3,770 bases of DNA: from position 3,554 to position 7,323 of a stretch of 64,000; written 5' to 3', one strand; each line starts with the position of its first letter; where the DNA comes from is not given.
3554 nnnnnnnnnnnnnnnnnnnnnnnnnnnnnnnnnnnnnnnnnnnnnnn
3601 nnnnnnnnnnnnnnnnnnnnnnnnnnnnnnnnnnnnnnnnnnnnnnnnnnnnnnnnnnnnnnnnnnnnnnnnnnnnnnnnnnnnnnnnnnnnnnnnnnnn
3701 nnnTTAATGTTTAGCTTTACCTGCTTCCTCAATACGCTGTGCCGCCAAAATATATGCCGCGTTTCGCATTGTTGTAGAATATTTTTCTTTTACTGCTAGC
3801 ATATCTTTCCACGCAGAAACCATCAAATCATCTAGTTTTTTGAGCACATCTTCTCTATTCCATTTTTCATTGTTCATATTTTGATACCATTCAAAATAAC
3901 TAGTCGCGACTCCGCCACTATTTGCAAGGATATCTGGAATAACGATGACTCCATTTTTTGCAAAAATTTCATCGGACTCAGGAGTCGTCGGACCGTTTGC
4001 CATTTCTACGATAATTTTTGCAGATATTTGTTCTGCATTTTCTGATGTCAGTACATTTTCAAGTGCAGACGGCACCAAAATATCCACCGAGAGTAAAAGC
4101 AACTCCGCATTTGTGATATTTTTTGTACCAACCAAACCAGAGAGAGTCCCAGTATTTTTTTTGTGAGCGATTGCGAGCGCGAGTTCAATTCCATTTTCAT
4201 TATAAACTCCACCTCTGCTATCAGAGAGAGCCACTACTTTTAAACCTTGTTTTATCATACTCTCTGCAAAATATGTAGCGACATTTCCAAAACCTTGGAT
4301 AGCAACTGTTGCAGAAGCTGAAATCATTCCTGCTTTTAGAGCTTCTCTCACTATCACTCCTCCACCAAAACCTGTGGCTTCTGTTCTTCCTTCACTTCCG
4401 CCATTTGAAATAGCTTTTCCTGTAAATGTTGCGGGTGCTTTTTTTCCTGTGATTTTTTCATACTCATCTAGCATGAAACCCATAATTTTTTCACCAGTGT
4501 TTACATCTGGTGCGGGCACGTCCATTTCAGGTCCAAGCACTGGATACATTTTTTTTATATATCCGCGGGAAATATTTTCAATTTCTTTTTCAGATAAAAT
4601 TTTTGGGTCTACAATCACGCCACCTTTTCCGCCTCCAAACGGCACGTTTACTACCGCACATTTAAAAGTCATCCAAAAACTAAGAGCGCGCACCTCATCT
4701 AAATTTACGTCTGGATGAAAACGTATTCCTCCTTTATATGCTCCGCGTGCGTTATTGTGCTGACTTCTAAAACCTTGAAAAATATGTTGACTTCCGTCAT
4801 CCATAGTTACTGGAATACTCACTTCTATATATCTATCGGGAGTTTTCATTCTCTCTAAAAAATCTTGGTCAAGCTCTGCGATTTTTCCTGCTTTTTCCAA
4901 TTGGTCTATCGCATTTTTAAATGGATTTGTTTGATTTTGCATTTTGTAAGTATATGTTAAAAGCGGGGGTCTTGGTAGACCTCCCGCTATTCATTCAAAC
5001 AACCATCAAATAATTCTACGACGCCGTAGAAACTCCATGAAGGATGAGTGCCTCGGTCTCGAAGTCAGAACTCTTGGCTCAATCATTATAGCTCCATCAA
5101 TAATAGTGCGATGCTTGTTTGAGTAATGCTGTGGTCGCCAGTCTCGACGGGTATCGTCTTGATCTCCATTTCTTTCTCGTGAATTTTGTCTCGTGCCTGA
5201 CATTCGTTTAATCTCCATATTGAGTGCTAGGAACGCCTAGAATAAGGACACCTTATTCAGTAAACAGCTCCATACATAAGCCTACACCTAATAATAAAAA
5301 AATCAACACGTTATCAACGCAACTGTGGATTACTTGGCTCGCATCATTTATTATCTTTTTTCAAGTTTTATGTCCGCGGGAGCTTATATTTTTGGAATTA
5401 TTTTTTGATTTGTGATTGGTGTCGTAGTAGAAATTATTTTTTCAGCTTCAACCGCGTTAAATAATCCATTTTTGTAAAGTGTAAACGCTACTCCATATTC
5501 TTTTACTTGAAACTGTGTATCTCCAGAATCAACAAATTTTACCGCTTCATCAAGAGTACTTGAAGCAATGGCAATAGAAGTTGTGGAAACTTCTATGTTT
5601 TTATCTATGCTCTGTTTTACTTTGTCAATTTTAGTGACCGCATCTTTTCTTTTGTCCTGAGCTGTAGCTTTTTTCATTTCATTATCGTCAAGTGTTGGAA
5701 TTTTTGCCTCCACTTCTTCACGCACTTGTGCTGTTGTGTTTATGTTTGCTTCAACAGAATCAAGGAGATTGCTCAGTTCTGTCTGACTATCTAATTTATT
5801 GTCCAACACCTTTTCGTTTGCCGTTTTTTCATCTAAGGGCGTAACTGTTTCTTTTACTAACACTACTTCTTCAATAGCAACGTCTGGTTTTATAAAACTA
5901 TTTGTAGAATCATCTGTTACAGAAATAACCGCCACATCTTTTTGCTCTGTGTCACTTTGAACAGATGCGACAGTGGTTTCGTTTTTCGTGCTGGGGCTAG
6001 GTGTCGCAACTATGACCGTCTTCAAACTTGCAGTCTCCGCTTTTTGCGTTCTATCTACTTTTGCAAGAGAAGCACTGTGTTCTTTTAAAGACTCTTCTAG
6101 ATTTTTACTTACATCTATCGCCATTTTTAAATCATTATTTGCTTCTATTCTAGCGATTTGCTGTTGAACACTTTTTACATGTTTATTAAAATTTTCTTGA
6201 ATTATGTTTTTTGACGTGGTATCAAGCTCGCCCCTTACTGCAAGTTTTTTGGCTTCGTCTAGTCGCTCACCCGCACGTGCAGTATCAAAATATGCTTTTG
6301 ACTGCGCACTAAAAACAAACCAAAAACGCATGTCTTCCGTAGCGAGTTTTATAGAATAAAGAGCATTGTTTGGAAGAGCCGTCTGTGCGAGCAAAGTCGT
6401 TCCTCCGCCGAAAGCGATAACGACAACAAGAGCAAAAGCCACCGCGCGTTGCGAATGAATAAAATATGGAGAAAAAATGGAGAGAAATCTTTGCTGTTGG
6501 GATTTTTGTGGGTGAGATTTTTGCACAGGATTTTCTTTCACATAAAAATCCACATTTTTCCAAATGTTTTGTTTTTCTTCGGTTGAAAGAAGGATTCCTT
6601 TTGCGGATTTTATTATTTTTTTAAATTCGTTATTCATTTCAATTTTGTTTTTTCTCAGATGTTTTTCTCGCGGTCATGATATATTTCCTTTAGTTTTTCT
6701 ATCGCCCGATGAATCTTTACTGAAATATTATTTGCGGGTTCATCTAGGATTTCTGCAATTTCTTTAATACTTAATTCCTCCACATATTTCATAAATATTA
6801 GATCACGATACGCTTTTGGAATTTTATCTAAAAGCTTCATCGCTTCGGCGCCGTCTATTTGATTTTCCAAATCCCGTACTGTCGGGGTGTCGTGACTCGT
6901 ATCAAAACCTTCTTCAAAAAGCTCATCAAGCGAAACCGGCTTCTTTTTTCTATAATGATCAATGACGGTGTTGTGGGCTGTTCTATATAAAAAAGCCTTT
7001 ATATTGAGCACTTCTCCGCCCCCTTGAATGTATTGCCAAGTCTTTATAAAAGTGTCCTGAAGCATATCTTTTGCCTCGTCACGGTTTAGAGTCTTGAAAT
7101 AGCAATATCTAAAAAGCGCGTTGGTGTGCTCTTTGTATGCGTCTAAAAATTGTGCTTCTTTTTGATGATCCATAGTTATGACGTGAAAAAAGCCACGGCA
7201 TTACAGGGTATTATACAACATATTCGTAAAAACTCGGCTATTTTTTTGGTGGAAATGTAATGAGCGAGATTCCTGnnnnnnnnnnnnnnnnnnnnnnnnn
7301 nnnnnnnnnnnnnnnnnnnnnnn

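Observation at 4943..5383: ~420-nt non-coding leader with an intrinsic terminator 16 nt before the gdhA start: candidate riboswitch/attenuator or ncRNA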

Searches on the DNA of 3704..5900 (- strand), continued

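Call 48: search_with_rna_model(model_id=R1, sources=[L175, L176, L177, L152, L153, L154, L155, L156, L157, L158, L159, L160, L161, L162, L163, L164, L165, L166, L167, L168, L169, L170, L171, L172, L173, L174], max_evalue=10)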
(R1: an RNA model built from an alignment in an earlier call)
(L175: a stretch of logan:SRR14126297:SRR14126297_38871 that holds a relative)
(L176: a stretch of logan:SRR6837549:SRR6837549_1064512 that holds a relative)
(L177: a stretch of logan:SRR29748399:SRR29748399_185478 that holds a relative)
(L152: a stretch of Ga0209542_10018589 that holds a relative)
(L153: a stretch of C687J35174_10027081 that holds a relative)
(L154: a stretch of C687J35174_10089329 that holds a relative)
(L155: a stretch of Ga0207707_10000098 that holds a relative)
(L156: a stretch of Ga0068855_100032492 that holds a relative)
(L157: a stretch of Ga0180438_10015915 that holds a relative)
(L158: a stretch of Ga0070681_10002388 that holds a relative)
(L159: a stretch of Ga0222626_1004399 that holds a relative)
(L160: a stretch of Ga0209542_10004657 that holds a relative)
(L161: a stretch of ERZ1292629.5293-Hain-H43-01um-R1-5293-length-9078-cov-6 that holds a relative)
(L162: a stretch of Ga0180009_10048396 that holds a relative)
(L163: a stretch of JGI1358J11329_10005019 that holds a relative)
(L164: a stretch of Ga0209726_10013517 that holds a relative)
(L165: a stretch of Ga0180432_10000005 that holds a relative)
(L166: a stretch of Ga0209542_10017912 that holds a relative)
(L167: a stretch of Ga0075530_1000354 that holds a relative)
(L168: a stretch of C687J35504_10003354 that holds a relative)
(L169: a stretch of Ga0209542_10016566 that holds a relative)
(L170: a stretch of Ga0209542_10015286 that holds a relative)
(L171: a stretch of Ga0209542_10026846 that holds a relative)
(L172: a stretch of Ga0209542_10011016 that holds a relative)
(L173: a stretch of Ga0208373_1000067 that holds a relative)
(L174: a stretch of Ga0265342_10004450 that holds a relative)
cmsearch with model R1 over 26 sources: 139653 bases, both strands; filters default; matches with E-value up to 10: 3.
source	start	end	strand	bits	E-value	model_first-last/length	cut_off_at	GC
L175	2225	2308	+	83.2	3.8e-14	1-85/85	no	0.42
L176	2654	2736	+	69.9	1.8e-11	1-85/85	no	0.35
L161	2446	2511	-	15.2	1.7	1-85/85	no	0.3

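Call 52: search_with_rna_model(model_id=R1, sources=[L086, L087, L088, L090, L092, L093, L175, L176, L001, L094], max_evalue=10, make_alignment=true, show_alignments=0)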
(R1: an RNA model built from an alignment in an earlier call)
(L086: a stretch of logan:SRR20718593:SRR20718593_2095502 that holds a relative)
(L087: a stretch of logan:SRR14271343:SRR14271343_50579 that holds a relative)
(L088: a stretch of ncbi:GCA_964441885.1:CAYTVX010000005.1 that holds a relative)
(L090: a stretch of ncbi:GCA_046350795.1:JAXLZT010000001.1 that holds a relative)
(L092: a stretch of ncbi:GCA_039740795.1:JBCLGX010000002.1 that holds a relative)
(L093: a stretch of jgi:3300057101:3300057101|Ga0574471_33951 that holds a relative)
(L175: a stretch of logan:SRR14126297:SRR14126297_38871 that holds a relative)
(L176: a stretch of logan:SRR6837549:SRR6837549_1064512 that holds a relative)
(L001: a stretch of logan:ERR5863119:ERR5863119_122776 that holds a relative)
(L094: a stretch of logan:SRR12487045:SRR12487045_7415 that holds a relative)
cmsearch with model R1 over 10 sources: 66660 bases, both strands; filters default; matches with E-value up to 10: 12.
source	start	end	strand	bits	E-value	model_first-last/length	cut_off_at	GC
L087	2333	2417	+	97.5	2.4e-17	1-85/85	no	0.42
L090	2646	2730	+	93.1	1.8e-16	1-85/85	no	0.42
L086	1955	2037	+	84.5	1e-14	1-85/85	no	0.36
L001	2637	2719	+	84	1.3e-14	1-85/85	no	0.36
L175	2225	2308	+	83.2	1.8e-14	1-85/85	no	0.42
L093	2014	2097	+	81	5.2e-14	1-85/85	no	0.31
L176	2654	2736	+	69.9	8.5e-12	1-85/85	no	0.35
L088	2356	2436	+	24.2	0.013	1-85/85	no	0.37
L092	2609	2682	+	18.3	0.19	1-85/85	no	0.42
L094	2954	3001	-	13.8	1.6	1-85/85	no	0.21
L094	2000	2077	+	12.8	2.5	1-85/85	no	0.46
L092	6290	6321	+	12.2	3.3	1-85/85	no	0.25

Alignment A8: 12 matches aligned to the model, 103 columns, each read 5' to 3' on its own strand. Consensus structure (alignment columns), stored with it:
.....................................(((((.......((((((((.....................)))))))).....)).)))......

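Call 81: search_rna_families(sources=[L086, L087, L088, L092, L093, L094, L175, L176], threshold=evalue, max_evalue=1)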
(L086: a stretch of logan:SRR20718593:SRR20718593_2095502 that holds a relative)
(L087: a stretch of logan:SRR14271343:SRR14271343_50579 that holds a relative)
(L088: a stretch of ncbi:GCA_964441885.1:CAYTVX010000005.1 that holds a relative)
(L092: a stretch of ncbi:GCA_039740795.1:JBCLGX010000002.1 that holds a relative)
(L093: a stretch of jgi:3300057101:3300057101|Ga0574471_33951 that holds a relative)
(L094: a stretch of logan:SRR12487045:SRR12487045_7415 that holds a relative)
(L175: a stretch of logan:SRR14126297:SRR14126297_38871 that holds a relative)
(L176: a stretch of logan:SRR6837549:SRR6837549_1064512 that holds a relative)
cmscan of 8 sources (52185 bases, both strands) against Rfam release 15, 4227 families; matches with E-value up to 1: 3.
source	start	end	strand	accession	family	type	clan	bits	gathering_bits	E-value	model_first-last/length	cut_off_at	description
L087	3734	3756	-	RF01335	CRISPR-DR22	Gene; CRISPR;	-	28.8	50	0.079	1-23/36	no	CRISPR RNA direct repeat element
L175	3636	3658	-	RF01335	CRISPR-DR22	Gene; CRISPR;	-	24.9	50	0.74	1-23/36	no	CRISPR RNA direct repeat element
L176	2308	2443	+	RF02111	IS009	Gene;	-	21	117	0.79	1-199/199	no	IS009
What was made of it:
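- On Known RNA families (glutamine/glnA and other riboswitches, SRP, 6S, tmRNA, RNase P, all of Rfam 15): Eight relatives gave nothing in the unit (call 81).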

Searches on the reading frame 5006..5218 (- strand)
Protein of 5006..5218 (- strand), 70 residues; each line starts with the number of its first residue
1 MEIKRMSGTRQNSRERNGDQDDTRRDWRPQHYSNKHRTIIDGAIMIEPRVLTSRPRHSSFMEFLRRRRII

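Call 29: search_protein_families(library=pfam, max_evalue=10, proteins=[window:5009-5203:-])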
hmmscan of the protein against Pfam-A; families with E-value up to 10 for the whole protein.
seq(65 aa): 0 families

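Call 30: search_protein_families(library=ncbifam, max_evalue=10, proteins=[window:5009-5203:-])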
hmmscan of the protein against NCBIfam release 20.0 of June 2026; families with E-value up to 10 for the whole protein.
seq(65 aa): 0 families

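Call 49: search_protein_representatives(protein=window:5006-5218:-)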
Query: 70 residues. Proteins with E-value up to 0.001 (for the whole library): 1; up to 1e-10: 0; up to 1e-30: 0. The best 1 are listed.
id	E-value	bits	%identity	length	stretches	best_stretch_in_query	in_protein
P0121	4.7e-04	36.2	39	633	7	20-38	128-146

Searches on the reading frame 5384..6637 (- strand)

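Call 61: search_protein_families(library=pfam, max_evalue=1, proteins=[window:5384-6637:-])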
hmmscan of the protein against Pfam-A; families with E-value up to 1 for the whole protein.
window:5384-6637:- (417 aa): 4 families
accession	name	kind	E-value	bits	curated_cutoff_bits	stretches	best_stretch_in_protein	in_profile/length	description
PF18915.5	DUF5667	-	4.5e-09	37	27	1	87-186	2-98/99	Domain of unknown function (DUF5667)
PF13655.11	RVT_N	-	0.04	14.7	28.1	1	148-214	7-74/83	N-terminal domain of reverse transcriptase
PF21607.2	FabD_helical_ins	-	0.065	13.9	27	1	23-65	25-68/80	[Acyl-carrier-protein] S-malonyltransferase, inserted helical domain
PF14749.11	Acyl-CoA_ox_N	-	0.14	13.1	25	1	285-353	2-70/120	Acyl-coenzyme A oxidase N-terminal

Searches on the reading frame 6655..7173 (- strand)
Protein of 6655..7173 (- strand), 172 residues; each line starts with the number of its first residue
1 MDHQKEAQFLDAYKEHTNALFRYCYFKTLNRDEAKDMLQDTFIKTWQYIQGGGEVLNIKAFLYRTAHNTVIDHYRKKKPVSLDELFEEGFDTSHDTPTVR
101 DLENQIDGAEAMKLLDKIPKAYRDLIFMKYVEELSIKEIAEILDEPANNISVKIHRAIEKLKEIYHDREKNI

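Call 61: search_protein_families(library=pfam, max_evalue=1, proteins=[window:6655-7173:-])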
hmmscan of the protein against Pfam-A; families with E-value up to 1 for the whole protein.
window:6655-7173:- (172 aa): 7 families
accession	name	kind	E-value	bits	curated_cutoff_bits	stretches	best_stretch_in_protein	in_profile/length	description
PF08281.18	Sigma70_r4_2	-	2.7e-12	46.6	25.7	1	111-161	4-54/54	Sigma-70, region 4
PF04542.20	Sigma70_r2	-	2e-11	44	24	1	13-78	2-69/71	Sigma-70 region 2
PF04545.22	Sigma70_r4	-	1.7e-07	31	24.1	1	115-163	2-50/50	Sigma-70, region 4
PF03685.18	UPF0147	-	0.11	13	23.6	1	136-168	29-61/81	Uncharacterised protein family (UPF0147)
PF06530.18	Phage_antitermQ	-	0.11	12.9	26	1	111-159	56-104/118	Phage antitermination protein Q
PF12840.13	HTH_20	-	0.15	12.5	27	1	132-153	17-38/51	Helix-turn-helix domain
PF22694.1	CtpB_N-like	-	0.16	12.9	27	1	104-141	26-63/85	Activating protease CtpB N-terminal domain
